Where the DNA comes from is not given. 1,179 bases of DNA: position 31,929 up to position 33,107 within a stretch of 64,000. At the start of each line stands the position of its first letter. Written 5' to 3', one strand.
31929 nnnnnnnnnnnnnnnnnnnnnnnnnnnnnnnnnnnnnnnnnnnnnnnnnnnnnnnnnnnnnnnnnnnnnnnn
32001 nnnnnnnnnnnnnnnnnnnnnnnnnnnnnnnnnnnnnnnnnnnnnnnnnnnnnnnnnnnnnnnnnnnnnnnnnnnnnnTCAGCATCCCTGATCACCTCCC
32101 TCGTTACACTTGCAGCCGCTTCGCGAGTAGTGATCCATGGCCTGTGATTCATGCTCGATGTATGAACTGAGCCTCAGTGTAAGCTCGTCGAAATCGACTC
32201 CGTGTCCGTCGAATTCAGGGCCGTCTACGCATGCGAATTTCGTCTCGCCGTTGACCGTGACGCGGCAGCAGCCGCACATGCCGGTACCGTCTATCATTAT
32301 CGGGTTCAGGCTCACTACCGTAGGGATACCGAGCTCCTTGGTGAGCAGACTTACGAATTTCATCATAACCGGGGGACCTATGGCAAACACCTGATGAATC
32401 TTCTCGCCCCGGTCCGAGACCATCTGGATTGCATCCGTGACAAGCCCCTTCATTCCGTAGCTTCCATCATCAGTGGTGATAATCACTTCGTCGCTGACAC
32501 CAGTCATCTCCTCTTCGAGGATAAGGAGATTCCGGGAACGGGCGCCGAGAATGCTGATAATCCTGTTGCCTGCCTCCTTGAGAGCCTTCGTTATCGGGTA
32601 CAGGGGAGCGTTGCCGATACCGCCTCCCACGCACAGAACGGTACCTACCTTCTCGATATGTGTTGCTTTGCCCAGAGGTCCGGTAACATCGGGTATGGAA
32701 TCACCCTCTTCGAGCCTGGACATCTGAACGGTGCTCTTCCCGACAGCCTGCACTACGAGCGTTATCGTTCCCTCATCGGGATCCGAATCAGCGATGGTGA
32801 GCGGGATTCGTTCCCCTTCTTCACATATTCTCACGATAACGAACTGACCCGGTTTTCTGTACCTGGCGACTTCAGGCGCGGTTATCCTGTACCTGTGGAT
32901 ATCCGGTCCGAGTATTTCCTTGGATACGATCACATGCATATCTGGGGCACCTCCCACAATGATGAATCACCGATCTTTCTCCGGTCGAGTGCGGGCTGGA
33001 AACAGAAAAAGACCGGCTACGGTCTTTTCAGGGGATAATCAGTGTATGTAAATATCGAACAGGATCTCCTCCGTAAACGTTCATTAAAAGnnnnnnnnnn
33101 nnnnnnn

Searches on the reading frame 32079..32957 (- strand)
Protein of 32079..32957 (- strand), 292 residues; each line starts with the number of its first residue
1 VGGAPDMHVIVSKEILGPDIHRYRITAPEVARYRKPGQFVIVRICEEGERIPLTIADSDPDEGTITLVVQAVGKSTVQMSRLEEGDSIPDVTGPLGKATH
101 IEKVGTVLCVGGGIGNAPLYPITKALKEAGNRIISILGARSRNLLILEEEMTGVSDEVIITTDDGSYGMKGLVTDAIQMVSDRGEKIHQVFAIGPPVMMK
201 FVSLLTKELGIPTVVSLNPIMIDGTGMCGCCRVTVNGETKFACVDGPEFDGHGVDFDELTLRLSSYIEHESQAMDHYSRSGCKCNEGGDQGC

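Call 8: search_protein_families(library=pfam, proteins=[window:32079-32957:-], max_evalue=0.01)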
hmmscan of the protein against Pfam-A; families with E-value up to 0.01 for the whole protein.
window:32079-32957:- (292 aa): 3 families
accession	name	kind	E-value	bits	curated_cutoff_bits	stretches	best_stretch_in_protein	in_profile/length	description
PF10418.14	DHODB_Fe-S_bind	-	5e-12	45.8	23.9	1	218-254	1-40/41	Iron-sulfur cluster binding domain of dihydroorotate dehydrogenase B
PF00970.30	FAD_binding_6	-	4.6e-05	24.1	21.1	1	10-98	4-97/99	Oxidoreductase FAD-binding domain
PF00175.26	NAD_binding_1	-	7.2e-05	23.8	22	1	110-203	2-108/109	Oxidoreductase NAD-binding domain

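Call 42: search_protein_families(library=ncbifam, proteins=[window:32079-32957:-], max_evalue=0.00001)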
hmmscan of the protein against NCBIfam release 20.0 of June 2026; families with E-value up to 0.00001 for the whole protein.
window:32079-32957:- (292 aa): 16 families
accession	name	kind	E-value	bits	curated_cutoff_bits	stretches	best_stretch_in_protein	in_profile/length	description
NF004862.0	PRK06222.1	subfamily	5.7e-125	416.5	220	1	7-283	1-277/281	sulfide/dihydroorotate dehydrogenase-like FAD/NAD-binding protein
NF009414.0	PRK12778.1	equivalog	5.4e-123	411.8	1103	1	7-284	1-278/752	bifunctional dihydroorotate dehydrogenase B NAD binding subunit/NADPH-dependent glutamate synthase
NF009413.0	PRK12775.1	equivalog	1.9e-87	294.2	1895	1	7-279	1-273/1006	putative trifunctional 2-polyprenylphenol hydroxylase/glutamate synthase subunit beta/ferritin domain-containing protein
NF009415.0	PRK12779.1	equivalog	6.4e-72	242.8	1519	1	9-274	652-938/944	putative bifunctional glutamate synthase subunit beta/2-polyprenylphenol hydroxylase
NF000796.0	PRK00054.1-1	equivalog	3.3e-43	147.8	224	1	34-254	29-235/254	dihydroorotate dehydrogenase electron transfer subunit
NF000798.0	PRK00054.1-3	equivalog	2e-37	129.2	219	1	30-254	27-242/244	dihydroorotate dehydrogenase electron transfer subunit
NF000799.0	PRK00054.1-4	equivalog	2.3e-36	125.2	314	1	9-250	8-252/258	dihydroorotate dehydrogenase electron transfer subunit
NF000797.0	PRK00054.1-2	equivalog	6.6e-36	123.9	270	1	9-250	18-261/267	dihydroorotate dehydrogenase electron transfer subunit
NF006220.0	PRK08345.1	subfamily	1.9e-22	79.8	395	1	21-250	28-283/294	cytochrome-c3 hydrogenase subunit gamma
TIGR02911.1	sulfite_red_B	equivalog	7.2e-21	74.5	288.6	1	33-250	30-252/261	anaerobic sulfite reductase subunit AsrB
NF004470.0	PRK05802.1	equivalog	8e-18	64.5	313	1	12-239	72-309/330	sulfide/dihydroorotate dehydrogenase-like FAD/NAD-binding protein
NF040830.1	sulfhyd_ShyC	equivalog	1.1e-17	64.2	600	1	34-250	39-277/288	NAD(P)-dependent hydrogenase/sulfhydrogenase 2 subunit gamma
NF040835.1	sulfhyd_HydG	equivalog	7.5e-15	55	650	1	22-250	36-280/292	NADPH-dependent hydrogenase/sulfhydrogenase 1 subunit gamma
NF005128.0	PRK06567.1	equivalog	6e-07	27.7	1072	0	14-136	801-924/1031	putative bifunctional glutamate synthase subunit beta/2-polyprenylphenol hydroxylase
NF040810.1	BenC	equivalog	1.2e-06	28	430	1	36-211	136-320/333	benzoate 1,2-dioxygenase electron transfer component BenC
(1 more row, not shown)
